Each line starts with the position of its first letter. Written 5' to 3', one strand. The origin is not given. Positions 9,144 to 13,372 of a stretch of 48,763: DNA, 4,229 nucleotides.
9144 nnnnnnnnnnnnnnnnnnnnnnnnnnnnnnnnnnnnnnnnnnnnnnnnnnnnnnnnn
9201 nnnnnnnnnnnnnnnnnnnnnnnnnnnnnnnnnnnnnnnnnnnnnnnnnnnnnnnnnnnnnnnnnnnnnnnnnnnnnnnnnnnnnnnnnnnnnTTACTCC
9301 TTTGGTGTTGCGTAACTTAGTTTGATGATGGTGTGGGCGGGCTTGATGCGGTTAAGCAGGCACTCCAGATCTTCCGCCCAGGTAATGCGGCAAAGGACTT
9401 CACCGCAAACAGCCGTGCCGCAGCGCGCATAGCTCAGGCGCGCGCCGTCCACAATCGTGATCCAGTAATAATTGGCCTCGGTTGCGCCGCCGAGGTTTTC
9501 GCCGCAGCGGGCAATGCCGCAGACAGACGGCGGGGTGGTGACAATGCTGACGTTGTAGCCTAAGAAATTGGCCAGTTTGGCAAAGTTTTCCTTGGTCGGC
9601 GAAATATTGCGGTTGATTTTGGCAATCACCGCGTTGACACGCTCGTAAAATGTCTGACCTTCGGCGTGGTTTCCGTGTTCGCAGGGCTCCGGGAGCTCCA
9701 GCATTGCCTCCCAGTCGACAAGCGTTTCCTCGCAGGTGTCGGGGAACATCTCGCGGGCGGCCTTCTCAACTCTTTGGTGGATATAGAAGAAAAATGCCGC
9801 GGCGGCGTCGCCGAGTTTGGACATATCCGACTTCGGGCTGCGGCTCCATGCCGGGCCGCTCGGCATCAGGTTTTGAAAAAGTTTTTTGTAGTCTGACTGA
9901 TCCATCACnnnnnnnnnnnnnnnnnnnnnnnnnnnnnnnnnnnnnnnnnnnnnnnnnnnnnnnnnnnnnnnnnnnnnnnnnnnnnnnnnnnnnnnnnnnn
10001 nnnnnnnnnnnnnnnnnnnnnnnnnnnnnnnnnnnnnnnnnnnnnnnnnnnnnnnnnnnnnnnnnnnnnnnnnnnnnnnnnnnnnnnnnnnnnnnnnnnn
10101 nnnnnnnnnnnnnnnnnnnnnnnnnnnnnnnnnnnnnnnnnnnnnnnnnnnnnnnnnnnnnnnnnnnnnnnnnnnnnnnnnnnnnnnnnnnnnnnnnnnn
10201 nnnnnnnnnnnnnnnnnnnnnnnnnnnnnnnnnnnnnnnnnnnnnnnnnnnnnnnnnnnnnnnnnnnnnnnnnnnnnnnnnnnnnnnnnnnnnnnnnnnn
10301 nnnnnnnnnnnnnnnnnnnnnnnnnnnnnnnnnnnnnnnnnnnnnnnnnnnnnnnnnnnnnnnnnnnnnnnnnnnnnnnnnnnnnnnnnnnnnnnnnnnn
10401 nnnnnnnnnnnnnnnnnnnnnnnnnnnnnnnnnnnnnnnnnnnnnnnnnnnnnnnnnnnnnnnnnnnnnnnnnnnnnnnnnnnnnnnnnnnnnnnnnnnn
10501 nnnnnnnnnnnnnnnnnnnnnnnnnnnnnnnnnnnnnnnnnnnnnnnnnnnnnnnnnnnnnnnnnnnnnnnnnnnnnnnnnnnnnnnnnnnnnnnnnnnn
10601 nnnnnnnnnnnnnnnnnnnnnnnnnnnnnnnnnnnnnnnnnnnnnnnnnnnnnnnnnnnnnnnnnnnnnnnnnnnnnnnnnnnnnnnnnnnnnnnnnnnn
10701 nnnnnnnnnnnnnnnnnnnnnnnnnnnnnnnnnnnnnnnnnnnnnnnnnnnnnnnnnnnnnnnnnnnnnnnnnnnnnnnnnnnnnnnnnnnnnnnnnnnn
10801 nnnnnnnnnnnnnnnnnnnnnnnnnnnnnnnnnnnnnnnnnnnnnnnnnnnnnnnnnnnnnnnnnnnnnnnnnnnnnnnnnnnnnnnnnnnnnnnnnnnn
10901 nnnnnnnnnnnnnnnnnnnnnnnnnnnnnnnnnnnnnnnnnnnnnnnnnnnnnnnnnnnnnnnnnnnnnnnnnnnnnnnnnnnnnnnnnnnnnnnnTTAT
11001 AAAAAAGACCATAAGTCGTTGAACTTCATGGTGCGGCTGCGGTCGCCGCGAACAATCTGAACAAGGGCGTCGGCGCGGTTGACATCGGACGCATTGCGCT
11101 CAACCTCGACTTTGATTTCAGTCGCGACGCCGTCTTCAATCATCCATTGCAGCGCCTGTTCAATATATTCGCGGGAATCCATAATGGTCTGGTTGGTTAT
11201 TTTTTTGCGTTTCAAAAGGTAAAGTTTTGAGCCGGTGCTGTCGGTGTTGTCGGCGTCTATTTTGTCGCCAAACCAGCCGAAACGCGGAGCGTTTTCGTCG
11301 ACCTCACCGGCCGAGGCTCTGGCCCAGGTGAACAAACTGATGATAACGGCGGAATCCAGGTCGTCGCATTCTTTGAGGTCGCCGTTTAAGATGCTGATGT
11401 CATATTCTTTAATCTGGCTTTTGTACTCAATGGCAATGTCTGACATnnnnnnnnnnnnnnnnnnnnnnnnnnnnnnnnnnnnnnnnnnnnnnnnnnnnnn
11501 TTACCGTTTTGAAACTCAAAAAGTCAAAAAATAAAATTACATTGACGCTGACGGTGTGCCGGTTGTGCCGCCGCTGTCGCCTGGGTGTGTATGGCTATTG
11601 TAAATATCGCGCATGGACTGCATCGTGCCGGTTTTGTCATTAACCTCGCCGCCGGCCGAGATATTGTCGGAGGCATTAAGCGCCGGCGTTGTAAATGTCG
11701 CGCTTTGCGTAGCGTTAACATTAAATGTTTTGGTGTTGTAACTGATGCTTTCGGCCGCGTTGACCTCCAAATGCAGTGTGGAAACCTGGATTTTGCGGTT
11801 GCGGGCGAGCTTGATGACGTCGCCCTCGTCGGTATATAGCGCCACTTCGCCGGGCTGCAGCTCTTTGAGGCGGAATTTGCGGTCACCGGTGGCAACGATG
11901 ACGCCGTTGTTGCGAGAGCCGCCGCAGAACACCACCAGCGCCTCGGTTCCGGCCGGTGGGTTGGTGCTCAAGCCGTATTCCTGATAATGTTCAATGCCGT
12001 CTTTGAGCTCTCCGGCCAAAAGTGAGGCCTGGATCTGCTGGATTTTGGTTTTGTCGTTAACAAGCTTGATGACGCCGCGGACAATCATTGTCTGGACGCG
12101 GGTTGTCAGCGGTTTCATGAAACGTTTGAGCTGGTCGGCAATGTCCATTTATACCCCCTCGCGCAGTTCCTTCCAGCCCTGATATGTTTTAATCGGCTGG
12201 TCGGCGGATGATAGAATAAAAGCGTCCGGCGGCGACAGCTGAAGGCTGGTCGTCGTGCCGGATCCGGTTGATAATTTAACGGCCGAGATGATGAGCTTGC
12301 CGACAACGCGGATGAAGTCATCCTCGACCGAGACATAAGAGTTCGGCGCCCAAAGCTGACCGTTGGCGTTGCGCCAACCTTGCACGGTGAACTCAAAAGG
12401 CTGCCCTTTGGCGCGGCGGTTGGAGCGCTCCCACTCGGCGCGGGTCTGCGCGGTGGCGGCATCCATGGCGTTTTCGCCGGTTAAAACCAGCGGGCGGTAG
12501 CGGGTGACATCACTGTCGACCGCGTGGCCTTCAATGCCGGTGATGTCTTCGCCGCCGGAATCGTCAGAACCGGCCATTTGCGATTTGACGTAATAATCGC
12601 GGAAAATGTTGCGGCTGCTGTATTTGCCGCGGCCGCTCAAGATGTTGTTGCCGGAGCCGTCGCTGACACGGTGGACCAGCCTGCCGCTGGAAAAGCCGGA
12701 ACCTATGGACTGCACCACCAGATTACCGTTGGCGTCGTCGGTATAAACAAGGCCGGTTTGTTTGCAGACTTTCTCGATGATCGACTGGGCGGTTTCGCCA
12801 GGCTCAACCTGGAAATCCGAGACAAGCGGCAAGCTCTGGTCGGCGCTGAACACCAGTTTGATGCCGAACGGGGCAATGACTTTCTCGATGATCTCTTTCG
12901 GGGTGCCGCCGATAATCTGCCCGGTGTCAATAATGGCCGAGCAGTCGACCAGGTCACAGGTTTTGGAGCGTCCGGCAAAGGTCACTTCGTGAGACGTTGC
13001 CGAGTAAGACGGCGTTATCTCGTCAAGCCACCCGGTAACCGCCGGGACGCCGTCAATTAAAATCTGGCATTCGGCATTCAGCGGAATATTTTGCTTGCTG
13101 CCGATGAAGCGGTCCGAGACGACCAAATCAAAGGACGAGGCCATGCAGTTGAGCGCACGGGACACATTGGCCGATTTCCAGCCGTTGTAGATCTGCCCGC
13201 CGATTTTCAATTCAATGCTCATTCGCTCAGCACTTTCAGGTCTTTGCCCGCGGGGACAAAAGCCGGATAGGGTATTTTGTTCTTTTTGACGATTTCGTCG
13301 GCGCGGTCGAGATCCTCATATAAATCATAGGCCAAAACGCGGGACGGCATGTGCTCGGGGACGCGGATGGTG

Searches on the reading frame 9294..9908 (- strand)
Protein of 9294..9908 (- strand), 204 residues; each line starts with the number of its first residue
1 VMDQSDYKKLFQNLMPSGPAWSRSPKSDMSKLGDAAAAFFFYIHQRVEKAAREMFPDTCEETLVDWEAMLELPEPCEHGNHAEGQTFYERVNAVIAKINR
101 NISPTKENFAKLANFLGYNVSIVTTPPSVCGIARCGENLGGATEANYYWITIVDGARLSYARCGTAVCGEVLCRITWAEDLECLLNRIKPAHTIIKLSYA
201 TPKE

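Call 11: search_protein_families(library=pfam, proteins=[window:9294-9908:-], max_evalue=0.01)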
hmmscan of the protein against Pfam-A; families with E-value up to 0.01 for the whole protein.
window:9294-9908:- (204 aa): 1 family
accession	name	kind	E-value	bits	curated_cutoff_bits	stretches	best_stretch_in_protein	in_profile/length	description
PF10076.14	Phage_Mu_Gp48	-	3.1e-24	85.9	37.4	1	11-199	3-149/150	Bacteriophage Mu-like, Gp48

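Call 48: find_encoding_contigs(protein=window:9294-9905:-, flank=3500, max_places=10)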
Protein window:9294-9905:- (203 aa): 24 contigs read that carry it; 10 places shown.
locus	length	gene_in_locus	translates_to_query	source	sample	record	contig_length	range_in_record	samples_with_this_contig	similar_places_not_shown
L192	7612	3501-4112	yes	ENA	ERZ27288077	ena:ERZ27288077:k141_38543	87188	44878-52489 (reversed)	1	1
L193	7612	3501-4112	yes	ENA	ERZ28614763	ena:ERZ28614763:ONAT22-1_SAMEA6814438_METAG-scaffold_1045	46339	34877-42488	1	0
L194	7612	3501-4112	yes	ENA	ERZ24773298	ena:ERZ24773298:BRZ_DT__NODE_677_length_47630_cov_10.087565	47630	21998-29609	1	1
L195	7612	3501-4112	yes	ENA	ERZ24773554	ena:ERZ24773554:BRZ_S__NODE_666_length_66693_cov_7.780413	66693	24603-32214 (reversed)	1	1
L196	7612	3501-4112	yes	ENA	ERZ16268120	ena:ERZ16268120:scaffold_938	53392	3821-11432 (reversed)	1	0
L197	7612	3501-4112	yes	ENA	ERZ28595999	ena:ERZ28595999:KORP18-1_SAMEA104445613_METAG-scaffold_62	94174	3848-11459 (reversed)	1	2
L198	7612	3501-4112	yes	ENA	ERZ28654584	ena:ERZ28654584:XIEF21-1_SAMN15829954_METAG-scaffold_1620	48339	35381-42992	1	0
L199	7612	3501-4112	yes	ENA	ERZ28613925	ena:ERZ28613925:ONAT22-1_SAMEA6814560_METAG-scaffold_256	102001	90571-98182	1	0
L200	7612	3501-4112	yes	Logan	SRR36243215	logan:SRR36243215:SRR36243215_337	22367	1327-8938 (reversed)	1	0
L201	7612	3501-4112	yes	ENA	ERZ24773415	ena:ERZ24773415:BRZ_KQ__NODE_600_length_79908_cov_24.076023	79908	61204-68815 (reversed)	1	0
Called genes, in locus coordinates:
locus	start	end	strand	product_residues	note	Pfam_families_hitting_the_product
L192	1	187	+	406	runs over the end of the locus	PF07157:DNA_circ_N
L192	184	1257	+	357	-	PF21683:GpP-like_1st, PF22255:Gp44-like_2nd, PF21929:GpP_4th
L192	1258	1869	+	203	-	PF06890:Phage_Mu_Gp45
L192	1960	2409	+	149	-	PF07409:GP46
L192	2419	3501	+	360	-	PF04865:Baseplate_J, PF26078:Baseplate_J_M, PF26079:Baseplate_J_C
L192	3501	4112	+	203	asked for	PF10076:Phage_Mu_Gp48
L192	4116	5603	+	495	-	PF21916:mtd_2nd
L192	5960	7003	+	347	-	PF00078:RVT_1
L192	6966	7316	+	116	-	-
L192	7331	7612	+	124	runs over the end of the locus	-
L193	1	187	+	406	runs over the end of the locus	PF07157:DNA_circ_N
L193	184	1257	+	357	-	PF21683:GpP-like_1st, PF22255:Gp44-like_2nd, PF21929:GpP_4th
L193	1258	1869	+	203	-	PF06890:Phage_Mu_Gp45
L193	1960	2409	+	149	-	PF07409:GP46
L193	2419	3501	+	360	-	PF04865:Baseplate_J, PF26078:Baseplate_J_M, PF26079:Baseplate_J_C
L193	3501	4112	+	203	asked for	PF10076:Phage_Mu_Gp48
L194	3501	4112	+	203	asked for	PF10076:Phage_Mu_Gp48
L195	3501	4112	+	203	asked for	PF10076:Phage_Mu_Gp48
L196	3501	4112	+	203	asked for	PF10076:Phage_Mu_Gp48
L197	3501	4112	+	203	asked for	PF10076:Phage_Mu_Gp48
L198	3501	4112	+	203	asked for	PF10076:Phage_Mu_Gp48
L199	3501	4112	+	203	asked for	PF10076:Phage_Mu_Gp48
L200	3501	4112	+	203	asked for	PF10076:Phage_Mu_Gp48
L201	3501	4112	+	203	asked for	PF10076:Phage_Mu_Gp48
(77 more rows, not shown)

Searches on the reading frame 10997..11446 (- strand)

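Call 42: search_protein_families(library=pfam, proteins=[window:10997-11446:-], max_evalue=0.01)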
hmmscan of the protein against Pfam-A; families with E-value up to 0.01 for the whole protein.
window:10997-11446:- (149 aa): 1 family
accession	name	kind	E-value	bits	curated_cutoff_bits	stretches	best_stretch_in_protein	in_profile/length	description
PF07409.17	GP46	-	1e-27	96.5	28.6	1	30-135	1-98/101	Phage protein GP46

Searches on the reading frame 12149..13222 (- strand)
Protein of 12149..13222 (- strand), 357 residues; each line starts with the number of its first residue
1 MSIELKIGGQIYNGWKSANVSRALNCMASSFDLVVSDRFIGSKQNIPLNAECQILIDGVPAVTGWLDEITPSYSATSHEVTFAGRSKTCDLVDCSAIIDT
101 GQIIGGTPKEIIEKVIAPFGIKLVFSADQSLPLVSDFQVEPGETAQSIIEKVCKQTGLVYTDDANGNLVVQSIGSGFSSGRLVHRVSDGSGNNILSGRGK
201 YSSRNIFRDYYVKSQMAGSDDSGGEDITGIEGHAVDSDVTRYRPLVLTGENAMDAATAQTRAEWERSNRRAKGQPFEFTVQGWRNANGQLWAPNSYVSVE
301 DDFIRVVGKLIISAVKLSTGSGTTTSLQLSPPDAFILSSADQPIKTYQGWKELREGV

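Call 42: search_protein_families(library=pfam, proteins=[window:12149-13222:-], max_evalue=0.01)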
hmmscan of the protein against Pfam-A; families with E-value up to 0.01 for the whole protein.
window:12149-13222:- (357 aa): 6 families
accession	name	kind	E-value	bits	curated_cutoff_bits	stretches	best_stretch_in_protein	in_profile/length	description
PF22255.2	Gp44-like_2nd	-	9.6e-23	80.4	27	1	88-171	1-83/84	Baseplate hub protein gp44-like, second domain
PF21683.3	GpP-like_1st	-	8.9e-20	70.9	27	1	3-86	2-85/85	Mu phage baseplate assembly protein GpP-like, N-terminal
PF21929.2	GpP_4th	-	6.8e-17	61.6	27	1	256-337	3-86/87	Mu phage baseplate assembly protein GpP, fourth domain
PF05954.17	Phage_GPD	-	0.00025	20.8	30.1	1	30-282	9-270/305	Phage tail baseplate hub (GPD)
PF22174.2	NMB1110-like_C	-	0.00089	19.5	27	1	272-329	5-64/69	Tail protein, C-terminal domain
PF22630.2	NMB1110_3rd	-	0.0012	19.6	27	1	217-262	12-55/59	Tail protein NMB1110-like, third domain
